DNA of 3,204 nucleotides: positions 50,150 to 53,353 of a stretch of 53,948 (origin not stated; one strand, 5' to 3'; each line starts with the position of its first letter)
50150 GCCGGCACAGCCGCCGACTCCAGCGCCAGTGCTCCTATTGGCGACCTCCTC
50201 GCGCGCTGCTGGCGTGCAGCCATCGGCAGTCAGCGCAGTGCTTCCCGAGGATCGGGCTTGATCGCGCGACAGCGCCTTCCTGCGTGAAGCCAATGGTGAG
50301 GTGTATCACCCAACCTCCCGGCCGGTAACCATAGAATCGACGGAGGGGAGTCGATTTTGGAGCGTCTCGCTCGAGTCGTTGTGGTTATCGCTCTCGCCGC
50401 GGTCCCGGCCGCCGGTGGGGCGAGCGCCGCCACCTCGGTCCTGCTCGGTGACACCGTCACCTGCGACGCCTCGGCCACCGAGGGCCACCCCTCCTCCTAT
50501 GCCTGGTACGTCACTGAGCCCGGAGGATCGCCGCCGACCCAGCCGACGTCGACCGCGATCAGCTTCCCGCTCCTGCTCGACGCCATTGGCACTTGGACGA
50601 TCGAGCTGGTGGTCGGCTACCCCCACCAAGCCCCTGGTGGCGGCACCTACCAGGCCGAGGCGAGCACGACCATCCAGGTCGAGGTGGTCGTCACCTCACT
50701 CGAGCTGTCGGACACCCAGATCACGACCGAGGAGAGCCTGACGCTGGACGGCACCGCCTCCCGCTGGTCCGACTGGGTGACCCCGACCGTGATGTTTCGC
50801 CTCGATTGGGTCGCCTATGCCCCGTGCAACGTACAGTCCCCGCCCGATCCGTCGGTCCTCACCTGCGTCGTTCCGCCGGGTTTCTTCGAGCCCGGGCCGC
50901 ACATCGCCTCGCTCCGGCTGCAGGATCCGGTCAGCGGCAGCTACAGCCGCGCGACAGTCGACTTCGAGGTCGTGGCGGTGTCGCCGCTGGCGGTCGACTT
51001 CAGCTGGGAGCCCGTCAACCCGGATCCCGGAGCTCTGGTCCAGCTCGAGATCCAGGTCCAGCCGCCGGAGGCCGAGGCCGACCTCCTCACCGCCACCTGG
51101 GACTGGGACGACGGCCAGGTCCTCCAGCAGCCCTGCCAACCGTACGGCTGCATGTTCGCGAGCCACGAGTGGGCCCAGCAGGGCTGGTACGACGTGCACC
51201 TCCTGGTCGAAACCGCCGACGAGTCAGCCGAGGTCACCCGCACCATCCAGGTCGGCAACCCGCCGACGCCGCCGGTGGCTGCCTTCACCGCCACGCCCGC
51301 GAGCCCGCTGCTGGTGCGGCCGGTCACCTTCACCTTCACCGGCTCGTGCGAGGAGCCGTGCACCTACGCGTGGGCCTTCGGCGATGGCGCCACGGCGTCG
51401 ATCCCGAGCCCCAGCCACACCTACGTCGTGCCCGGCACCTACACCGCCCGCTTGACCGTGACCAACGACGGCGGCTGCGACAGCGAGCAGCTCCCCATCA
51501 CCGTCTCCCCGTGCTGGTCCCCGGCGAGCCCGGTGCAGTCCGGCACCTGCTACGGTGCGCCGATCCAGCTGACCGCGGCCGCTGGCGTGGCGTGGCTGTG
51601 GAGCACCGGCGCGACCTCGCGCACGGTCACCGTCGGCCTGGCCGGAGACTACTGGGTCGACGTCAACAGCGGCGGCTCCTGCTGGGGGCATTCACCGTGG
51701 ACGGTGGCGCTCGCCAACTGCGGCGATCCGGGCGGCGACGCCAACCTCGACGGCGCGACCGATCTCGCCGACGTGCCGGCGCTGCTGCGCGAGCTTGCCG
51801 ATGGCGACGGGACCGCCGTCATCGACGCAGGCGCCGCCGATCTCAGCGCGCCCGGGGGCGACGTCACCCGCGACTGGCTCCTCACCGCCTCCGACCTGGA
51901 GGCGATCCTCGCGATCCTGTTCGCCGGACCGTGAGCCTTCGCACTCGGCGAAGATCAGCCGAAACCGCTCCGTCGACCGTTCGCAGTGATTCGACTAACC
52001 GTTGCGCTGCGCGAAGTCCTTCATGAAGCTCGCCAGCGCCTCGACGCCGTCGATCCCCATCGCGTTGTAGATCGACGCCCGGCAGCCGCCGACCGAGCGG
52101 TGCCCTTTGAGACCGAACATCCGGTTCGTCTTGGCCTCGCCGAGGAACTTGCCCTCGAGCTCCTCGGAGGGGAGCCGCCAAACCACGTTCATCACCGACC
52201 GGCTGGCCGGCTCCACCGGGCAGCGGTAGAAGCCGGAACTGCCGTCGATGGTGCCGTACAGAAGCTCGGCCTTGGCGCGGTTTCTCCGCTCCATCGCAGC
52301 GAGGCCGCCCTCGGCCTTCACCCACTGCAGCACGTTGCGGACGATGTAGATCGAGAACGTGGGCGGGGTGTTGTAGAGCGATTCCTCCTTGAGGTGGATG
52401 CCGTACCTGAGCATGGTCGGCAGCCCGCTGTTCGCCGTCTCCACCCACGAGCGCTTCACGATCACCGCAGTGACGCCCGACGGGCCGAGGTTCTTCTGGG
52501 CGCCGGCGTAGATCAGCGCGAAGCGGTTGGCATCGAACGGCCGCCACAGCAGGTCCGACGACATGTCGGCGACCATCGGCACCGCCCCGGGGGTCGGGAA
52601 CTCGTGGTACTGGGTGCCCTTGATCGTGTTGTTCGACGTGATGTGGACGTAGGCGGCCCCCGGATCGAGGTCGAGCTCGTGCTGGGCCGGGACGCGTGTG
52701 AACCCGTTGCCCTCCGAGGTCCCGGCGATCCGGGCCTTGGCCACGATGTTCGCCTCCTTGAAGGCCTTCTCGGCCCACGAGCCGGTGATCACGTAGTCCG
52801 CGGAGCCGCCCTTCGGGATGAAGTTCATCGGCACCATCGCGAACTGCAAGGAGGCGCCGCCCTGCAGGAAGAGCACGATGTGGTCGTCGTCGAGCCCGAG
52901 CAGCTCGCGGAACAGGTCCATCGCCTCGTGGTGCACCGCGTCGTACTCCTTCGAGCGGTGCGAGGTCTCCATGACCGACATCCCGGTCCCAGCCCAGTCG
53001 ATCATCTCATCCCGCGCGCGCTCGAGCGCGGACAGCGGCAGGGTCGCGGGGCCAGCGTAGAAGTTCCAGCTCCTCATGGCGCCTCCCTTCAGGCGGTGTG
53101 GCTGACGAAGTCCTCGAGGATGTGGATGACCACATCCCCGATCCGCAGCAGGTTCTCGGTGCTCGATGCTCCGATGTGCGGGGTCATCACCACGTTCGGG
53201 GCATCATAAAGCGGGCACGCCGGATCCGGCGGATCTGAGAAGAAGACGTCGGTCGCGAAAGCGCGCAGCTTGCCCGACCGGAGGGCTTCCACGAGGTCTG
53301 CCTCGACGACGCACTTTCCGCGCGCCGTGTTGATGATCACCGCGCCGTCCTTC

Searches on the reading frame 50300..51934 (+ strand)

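Call 9: search_protein_families(library=pfam, proteins=[window:50300-51934:+])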
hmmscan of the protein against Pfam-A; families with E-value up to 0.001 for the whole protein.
window:50300-51934:+ (544 aa): 2 families
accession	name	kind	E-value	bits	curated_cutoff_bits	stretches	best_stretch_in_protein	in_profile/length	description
PF18911.6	PKD_4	-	2.5e-25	88.8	27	2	324-398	3-79/85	PKD domain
PF00801.26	PKD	-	7.9e-23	80.7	23.5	2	340-402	15-80/80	PKD domain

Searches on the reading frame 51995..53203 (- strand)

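Call 61: search_protein_families(library=pfam, proteins=[window:51995-53203:-], max_evalue=0.00001)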
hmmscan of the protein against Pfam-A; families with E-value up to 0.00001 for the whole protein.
window:51995-53203:- (402 aa): 1 family
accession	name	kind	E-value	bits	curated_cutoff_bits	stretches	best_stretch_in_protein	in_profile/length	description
PF00266.25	Aminotran_5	-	6.2e-36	124.6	21.5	1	46-390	2-371/371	Aminotransferase class-V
